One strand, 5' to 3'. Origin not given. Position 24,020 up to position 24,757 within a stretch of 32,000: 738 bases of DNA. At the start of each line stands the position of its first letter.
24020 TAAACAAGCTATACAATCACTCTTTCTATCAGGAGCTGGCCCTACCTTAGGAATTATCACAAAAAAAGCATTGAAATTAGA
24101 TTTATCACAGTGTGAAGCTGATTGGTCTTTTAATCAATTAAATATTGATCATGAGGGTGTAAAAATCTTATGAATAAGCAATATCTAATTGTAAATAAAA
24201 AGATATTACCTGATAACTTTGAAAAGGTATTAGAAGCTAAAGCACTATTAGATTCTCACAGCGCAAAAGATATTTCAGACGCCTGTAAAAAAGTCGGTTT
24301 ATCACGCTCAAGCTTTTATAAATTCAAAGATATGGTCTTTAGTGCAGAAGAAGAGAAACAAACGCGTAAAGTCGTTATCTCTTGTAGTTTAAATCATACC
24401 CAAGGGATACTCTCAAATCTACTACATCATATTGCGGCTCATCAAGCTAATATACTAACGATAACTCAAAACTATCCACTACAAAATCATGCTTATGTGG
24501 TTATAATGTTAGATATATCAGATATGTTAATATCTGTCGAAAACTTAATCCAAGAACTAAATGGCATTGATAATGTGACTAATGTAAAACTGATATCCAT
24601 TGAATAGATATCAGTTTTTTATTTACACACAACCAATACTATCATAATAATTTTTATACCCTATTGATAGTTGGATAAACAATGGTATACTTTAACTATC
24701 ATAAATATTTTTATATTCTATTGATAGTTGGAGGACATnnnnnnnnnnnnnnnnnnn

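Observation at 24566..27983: Integrase-less 3.3-kb islet bracketed by a duplicated gene end, carrying a HipA-like kinase, an HTH partner and an ATPase/DUF234: candidate undescribed TA or defence module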

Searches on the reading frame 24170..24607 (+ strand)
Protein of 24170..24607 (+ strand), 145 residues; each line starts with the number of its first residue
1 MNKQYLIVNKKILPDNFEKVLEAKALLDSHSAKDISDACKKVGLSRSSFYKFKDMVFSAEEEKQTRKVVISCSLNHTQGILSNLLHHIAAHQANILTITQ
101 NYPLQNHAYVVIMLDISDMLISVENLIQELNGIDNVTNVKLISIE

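Call 7: search_protein_families(library=pfam, proteins=[window:24170-24607:+], max_evalue=0.01)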
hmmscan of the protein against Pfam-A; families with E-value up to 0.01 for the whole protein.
window:24170-24607:+ (145 aa): 2 families
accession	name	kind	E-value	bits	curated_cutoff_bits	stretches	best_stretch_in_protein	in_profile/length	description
PF13291.12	ACT_4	-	0.00028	22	27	1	67-140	6-79/80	ACT domain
PF13551.12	HTH_29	-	0.0037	17.8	28.1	1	23-53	2-33/64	Winged helix-turn helix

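Call 9: search_protein_families(library=ncbifam, proteins=[window:24170-24607:+], max_evalue=0.01)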
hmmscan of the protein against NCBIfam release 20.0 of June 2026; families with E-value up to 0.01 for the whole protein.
window:24170-24607:+ (145 aa): 7 families
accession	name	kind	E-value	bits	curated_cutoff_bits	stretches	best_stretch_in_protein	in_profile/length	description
NF003361.0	PRK04435.1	equivalog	1.3e-49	167.8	131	1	2-144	5-147/148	ACT domain-containing protein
NF006352.0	PRK08577.1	equivalog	2.5e-07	30.8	140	1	65-145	54-135/136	hypothetical protein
NF001220.0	PRK00194.1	equivalog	0.0002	21.6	74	1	67-141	3-76/90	ACT domain-containing protein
TIGR01127.1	ilvA_1Cterm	equivalog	0.0013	17.7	378.75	1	56-109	294-347/380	threonine ammonia-lyase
TIGR00656.1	asp_kin_monofn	equivalog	0.0033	16.5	402.25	1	11-143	217-347/407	aspartate kinase, monofunctional class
TIGR00691.1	spoT_relA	subfamily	0.0054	15.1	499.2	1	38-139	585-685/687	RelA/SpoT family protein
TIGR00657.1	asp_kinases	subfamily_domain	0.0099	15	208.7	1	60-132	298-369/442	aspartate kinase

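Call 33: find_encoding_contigs(protein=window:24170-24607:+, flank=10000, max_places=10)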
Protein window:24170-24607:+ (145 aa): no gene with exactly this product is on record in the collection.

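Call 101: find_homologous_proteins(query=window:24170-24607:+, max_evalue=1e-30)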
Query window:24170-24607:+ (145 aa): 15 proteins with E <= 1e-30 among 30 candidates.
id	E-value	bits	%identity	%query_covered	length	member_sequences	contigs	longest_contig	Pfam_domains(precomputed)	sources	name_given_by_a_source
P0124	2.6e-78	278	91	100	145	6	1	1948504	-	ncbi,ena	-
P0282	1.8e-76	272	89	100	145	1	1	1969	-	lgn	-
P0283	5.4e-70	251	81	100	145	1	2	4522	-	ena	-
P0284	1.2e-67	244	77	100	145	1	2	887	-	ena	-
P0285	1.4e-65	237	76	100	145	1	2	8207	-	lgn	-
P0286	5.1e-58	213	68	100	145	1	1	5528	-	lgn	-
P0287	5.5e-58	213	66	100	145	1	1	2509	-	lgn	-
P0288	5.5e-56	206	64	100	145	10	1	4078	-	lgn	-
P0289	7.8e-45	170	56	100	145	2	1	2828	-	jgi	jgi:chorismate mutase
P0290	3.3e-39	152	52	100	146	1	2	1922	PF22629.3,PF01842.32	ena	-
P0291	4.3e-39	151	52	100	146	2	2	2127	PF22629.3,PF01842.32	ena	-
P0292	6.2e-36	141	51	100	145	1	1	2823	PF13291.13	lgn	-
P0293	5.2e-35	138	50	100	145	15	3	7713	PF13291.13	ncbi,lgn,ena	-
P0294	2.9e-34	136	48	100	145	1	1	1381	PF13291.13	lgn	-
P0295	1.0e-31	128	45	97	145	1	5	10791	-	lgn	-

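Call 102: find_encoding_contigs(protein=P0285, flank=8000, max_places=3)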
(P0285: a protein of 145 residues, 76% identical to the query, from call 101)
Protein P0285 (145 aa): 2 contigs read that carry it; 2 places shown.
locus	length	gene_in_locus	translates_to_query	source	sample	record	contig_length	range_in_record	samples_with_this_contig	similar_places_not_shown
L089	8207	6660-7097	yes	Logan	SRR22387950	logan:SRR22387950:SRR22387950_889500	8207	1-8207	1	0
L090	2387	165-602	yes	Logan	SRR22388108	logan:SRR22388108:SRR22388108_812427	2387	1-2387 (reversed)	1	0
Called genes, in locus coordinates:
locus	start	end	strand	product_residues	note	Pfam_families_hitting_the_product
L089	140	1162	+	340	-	PF21360:PylC-like_N, PF02655:ATP-grasp_3, PF02786:CPSase_L_D2 (weak), PF08443:RimK, PF13535:ATP-grasp_4 (weak), PF15632:ATPgrasp_Ter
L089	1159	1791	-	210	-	PF25087:GMPPB_C (faint), PF00132:Hexapep (weak)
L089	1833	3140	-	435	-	PF00696:AA_kinase, PF22468:ACT_9, PF01842:ACT (weak)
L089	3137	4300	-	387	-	PF03447:NAD_binding_3, PF00742:Homoserine_dh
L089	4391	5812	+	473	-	PF14821:Thr_synth_N, PF00291:PALP, PF24857:THR4_C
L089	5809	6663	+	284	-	PF00288:GHMP_kinases_N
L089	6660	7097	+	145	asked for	-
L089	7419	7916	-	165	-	PF08843:AbiEii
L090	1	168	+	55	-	?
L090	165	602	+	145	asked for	-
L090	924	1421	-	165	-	PF08843:AbiEii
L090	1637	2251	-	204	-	-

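Call 103: find_encoding_contigs(protein=P0283, flank=8000, max_places=3)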
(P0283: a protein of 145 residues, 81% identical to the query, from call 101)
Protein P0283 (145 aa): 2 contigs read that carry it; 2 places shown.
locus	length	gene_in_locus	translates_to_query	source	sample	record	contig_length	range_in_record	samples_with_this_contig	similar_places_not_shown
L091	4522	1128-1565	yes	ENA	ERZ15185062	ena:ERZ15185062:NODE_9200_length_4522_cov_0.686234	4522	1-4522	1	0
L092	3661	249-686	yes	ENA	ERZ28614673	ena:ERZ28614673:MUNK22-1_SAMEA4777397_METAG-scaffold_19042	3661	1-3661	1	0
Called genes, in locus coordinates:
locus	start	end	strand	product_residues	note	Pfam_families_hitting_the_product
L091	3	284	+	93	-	?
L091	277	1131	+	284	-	PF00288:GHMP_kinases_N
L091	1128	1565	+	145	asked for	-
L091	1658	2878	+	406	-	PF13304:AAA_21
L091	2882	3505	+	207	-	PF13707:RloB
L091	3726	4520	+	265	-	?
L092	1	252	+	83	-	?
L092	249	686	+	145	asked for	-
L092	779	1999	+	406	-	PF13304:AAA_21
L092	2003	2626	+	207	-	PF13707:RloB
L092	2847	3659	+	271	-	?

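Call 106: search_protein_families(library=padloc, proteins=[L091:1658-2878:+, L091:2882-3505:+, L089:7419-7916:-, L090:1637-2251:-, L081:10450-10818:-, L081:10847-11434:-, L081:11452-12231:-, L081:12372-12989:-, L083:3627-4418:-, L083:4496-5092:-], max_evalue=0.00001)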
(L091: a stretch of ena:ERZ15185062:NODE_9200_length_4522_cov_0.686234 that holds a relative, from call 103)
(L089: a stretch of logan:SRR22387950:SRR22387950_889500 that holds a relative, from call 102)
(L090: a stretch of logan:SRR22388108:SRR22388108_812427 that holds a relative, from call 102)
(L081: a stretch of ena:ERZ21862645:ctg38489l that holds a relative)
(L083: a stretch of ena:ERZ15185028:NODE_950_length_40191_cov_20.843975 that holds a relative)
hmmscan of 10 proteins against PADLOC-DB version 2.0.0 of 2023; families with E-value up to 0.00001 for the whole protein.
L091:1658-2878:+ (406 aa): 26 families (the best 25 are shown)
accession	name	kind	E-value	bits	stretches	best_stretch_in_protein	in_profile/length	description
PDLC02335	AbiLi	-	1.6e-90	301.5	1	1-406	49-287/326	AbiLi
PDLC02980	AriA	-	3.3e-32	110.7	1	48-354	4-304/304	-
PDLC04426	PDC-M12A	-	2e-21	74.8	1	1-400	1-367/369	-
PDLC04175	HEC-01A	-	3.1e-13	47.5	1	46-375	27-332/363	-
PDLC04392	PDC-M07A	-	6.6e-13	46.5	1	277-382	277-381/432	-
PDLC04178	HEC-01A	-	9.9e-13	45.9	1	258-386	237-362/399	-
PDLC04176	HEC-01A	-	4.7e-12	43.9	1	48-372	28-339/371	-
PDLC04180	HEC-01A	-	1.4e-11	42.2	1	244-379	217-347/382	-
PDLC04391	PDC-M07A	-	8.2e-11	39.5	1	277-383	275-380/412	-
PDLC04393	PDC-M07A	-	5.5e-10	36.8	1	279-382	281-383/435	-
PDLC02979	AriA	-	3.2e-09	35.1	1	1-350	1-370/373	-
PDLC04174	HEC-01A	-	4.6e-09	33.9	1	245-382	111-237/264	-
PDLC04570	PDC-M31A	-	4.9e-09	33.8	1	286-406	270-395/395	-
PDLC04179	HEC-01A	-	8e-09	33.1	0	300-371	353-421/459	-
PDLC04135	mad3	-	1.3e-08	32.8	0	305-372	282-345/374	mads_3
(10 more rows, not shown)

L091:2882-3505:+ (207 aa): 1 family
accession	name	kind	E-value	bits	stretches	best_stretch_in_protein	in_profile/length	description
PDLC02337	AbiLii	-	7.4e-17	60.5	1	10-205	22-86/170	AbiLii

L089:7419-7916:- (165 aa): 10 families
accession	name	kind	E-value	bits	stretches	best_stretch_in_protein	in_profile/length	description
PDLC02288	AbiEii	-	5.4e-50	167.9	1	3-158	80-231/294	AbiEii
PDLC02312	AbiEii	-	2.3e-34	116.8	1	6-155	81-231/299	AbiEii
PDLC02320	AbiEii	-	4.4e-18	63.7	1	66-164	1-100/147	AbiEii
PDLC02319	AbiEii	-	5.8e-16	56.9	1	6-158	46-191/241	AbiEii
PDLC02291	AbiEii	-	5.6e-15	53.5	1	23-152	97-222/310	AbiEii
PDLC02304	AbiEii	-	4.8e-13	47.6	1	7-156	71-214/260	AbiEii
PDLC02310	AbiEii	-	8.4e-13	46.3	1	32-138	92-200/265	AbiEii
PDLC02326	AbiEii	-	1e-07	30.1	1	5-66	76-132/133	AbiEii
PDLC02314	AbiEii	-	2.3e-07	28.4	1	8-152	81-225/290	AbiEii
PDLC02311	AbiEii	-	3.5e-07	28.2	1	8-137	76-193/283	AbiEii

L090:1637-2251:- (204 aa): 19 families
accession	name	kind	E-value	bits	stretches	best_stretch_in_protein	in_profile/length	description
PDLC02248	AbiEi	-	1.3e-77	257.9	1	7-204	1-198/198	AbiEi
PDLC02225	AbiEi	-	4.4e-52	174.7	1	6-203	3-194/198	AbiEi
PDLC02265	AbiEi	-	2.1e-41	139.8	1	16-197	9-191/198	AbiEi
PDLC02283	AbiEi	-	1.8e-33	114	1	16-193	12-190/201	AbiEi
PDLC02263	AbiEi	-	2.3e-33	114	1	6-190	47-231/244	AbiEi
PDLC02275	AbiEi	-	2.6e-32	110.4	1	14-196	3-176/184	AbiEi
PDLC02245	AbiEi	-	9.3e-30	101.7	1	16-197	5-187/194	AbiEi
PDLC02238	AbiEi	-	5.9e-28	95.9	1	33-197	12-172/180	AbiEi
PDLC02239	AbiEi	-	1.4e-26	91.5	1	29-198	17-188/195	AbiEi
PDLC02254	AbiEi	-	1.4e-19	68.6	1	24-192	18-186/197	AbiEi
PDLC02262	AbiEi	-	2.1e-15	54.8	1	15-202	20-204/206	AbiEi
PDLC02267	AbiEi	-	1.3e-11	42.5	1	24-191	27-186/252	AbiEi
PDLC02249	AbiEi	-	1.8e-08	32.4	1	18-188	13-174/184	AbiEi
PDLC02230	AbiEi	-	2.5e-08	31.9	1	34-175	18-153/192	AbiEi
PDLC02253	AbiEi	-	1.1e-07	29.9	1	9-105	3-99/112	AbiEi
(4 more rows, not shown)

L081:10450-10818:- (122 aa): 0 families

L081:10847-11434:- (195 aa): 0 families

L081:11452-12231:- (259 aa): 0 families

L081:12372-12989:- (205 aa): 0 families

L083:3627-4418:- (263 aa): 13 families
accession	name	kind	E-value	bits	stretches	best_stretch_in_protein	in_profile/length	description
PDLC02288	AbiEii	-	3.2e-72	240.9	1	1-253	32-275/294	AbiEii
PDLC02312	AbiEii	-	1e-40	137.7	1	7-253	37-284/299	AbiEii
PDLC02319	AbiEii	-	6.6e-24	82.9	1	10-248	6-233/241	AbiEii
PDLC02291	AbiEii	-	8.4e-24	82.4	1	3-198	40-222/310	AbiEii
PDLC02326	AbiEii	-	2.3e-19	67.8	1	4-112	29-132/133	AbiEii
PDLC02320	AbiEii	-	2.8e-18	64.3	1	112-248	1-140/147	AbiEii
PDLC02304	AbiEii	-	1.8e-16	58.9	1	16-248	37-256/260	AbiEii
PDLC02310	AbiEii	-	7.1e-15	53.1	1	12-201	32-215/265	AbiEii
PDLC02311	AbiEii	-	4.9e-14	50.8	1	4-258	25-268/283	AbiEii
PDLC02314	AbiEii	-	3.7e-11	40.9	1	4-198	35-225/290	AbiEii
PDLC02323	AbiEii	-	1.6e-08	32.4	1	16-247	34-247/248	AbiEii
PDLC02329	AbiEii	-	3.5e-06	24.5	1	9-198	40-231/294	AbiEii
PDLC02306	AbiEii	-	3.6e-06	24.8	0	140-239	168-271/280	AbiEii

L083:4496-5092:- (198 aa): 16 families
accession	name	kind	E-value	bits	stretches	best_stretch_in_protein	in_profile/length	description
PDLC02248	AbiEi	-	4.5e-81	269.3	1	1-198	1-198/198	AbiEi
PDLC02225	AbiEi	-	8.2e-55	183.6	1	4-197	6-194/198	AbiEi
PDLC02265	AbiEi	-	7.1e-40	134.9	1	4-189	3-189/198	AbiEi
PDLC02263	AbiEi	-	6e-36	122.5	1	5-188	51-235/244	AbiEi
PDLC02275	AbiEi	-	6.4e-32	109.1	1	9-184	4-172/184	AbiEi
PDLC02283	AbiEi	-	2.1e-29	100.7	1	3-185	5-188/201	AbiEi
PDLC02245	AbiEi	-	4e-28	96.4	1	10-188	5-184/194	AbiEi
PDLC02239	AbiEi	-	1.2e-23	81.8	1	17-186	11-182/195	AbiEi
PDLC02238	AbiEi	-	1.2e-21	75.3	1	29-194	14-175/180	AbiEi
PDLC02254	AbiEi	-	1.1e-17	62.4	1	7-184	8-184/197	AbiEi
PDLC02262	AbiEi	-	9.9e-13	46.1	1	5-196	16-204/206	AbiEi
PDLC02249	AbiEi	-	4.6e-12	44.1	1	12-165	13-157/184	AbiEi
PDLC02267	AbiEi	-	2.1e-10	38.5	1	27-184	31-185/252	AbiEi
PDLC02253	AbiEi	-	9.1e-10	36.7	1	3-98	2-98/112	AbiEi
PDLC02228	AbiEi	-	5.2e-07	27.2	1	12-109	35-130/216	AbiEi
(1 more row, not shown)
